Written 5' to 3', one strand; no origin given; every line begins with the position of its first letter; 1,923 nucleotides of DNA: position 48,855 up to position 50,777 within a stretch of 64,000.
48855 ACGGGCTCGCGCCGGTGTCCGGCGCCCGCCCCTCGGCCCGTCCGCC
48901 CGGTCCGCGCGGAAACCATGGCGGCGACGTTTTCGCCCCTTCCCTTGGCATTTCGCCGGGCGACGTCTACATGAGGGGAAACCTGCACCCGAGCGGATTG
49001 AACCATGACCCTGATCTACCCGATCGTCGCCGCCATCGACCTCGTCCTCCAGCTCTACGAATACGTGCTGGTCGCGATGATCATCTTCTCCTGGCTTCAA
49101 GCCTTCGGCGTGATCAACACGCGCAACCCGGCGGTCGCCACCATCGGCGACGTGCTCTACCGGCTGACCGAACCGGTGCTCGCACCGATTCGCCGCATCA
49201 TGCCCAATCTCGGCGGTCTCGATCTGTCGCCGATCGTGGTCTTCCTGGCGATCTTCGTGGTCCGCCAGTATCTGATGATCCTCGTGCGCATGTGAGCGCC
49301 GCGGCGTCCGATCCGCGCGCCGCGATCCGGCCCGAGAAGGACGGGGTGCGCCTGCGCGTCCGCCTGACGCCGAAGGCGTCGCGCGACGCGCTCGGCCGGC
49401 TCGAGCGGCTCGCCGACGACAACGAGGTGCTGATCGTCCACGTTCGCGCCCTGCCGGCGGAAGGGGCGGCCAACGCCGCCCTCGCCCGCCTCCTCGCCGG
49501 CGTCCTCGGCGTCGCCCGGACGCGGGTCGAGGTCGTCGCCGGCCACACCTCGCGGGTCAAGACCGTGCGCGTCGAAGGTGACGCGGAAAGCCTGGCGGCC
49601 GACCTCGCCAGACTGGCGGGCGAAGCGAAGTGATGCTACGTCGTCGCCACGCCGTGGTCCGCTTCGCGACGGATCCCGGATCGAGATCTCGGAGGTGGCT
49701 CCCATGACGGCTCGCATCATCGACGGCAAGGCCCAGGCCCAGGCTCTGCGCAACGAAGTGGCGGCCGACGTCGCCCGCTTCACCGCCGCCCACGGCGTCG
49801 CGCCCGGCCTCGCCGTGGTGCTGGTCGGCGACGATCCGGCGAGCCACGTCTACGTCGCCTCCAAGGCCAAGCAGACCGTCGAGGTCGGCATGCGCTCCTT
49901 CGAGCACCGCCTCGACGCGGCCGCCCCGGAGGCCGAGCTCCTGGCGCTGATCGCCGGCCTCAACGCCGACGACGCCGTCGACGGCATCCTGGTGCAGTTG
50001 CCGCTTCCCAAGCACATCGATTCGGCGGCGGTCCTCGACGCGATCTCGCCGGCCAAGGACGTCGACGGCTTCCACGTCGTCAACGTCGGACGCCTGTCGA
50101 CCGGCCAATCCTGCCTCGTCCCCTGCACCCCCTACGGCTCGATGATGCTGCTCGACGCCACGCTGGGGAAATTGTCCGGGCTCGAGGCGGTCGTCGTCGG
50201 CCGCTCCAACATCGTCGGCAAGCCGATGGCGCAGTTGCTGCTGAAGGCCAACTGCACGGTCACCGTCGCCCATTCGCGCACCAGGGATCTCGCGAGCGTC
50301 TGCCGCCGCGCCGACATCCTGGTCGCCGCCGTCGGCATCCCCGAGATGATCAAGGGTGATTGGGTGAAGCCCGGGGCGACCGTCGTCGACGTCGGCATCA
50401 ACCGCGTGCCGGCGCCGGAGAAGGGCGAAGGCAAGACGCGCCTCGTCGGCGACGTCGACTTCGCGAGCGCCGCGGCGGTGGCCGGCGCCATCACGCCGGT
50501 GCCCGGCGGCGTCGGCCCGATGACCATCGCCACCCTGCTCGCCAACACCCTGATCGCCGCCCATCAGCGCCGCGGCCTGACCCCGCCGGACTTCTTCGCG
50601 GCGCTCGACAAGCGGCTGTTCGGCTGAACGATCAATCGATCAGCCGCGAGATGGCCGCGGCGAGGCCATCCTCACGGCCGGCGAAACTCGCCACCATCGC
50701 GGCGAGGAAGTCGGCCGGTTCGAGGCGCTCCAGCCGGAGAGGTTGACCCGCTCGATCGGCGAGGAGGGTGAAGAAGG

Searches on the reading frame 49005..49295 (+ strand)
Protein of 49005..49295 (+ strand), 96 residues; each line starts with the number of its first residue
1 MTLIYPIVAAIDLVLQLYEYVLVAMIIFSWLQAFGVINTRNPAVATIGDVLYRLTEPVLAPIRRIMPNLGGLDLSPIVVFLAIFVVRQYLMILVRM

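Call 68: find_encoding_contigs(protein=window:49005-49295:+, flank=6000, max_places=6)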
Protein window:49005-49295:+ (96 aa): no gene with exactly this product is on record in the collection.

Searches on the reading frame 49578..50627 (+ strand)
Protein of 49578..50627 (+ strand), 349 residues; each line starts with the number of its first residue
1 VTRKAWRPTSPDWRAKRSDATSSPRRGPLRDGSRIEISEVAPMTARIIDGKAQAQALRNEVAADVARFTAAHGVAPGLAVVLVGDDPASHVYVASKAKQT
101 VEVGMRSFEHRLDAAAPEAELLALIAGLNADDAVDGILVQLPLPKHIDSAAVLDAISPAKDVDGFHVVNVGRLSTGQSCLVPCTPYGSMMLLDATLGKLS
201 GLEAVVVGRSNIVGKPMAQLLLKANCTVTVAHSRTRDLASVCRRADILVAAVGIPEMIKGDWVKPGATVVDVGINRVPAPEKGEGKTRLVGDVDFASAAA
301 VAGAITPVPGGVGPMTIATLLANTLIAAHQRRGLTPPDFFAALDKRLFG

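Call 10: search_protein_families(library=pfam, proteins=[window:49578-50627:+], max_evalue=0.01)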
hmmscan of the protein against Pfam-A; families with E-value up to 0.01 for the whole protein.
window:49578-50627:+ (349 aa): 2 families
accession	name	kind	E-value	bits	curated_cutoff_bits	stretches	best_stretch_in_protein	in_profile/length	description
PF02882.25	THF_DHG_CYH_C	-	2.4e-67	225.7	27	1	166-330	1-158/160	Tetrahydrofolate dehydrogenase/cyclohydrolase, NAD(P)-binding domain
PF00763.28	THF_DHG_CYH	-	2.2e-40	138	32.8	1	48-163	1-115/115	Tetrahydrofolate dehydrogenase/cyclohydrolase, catalytic domain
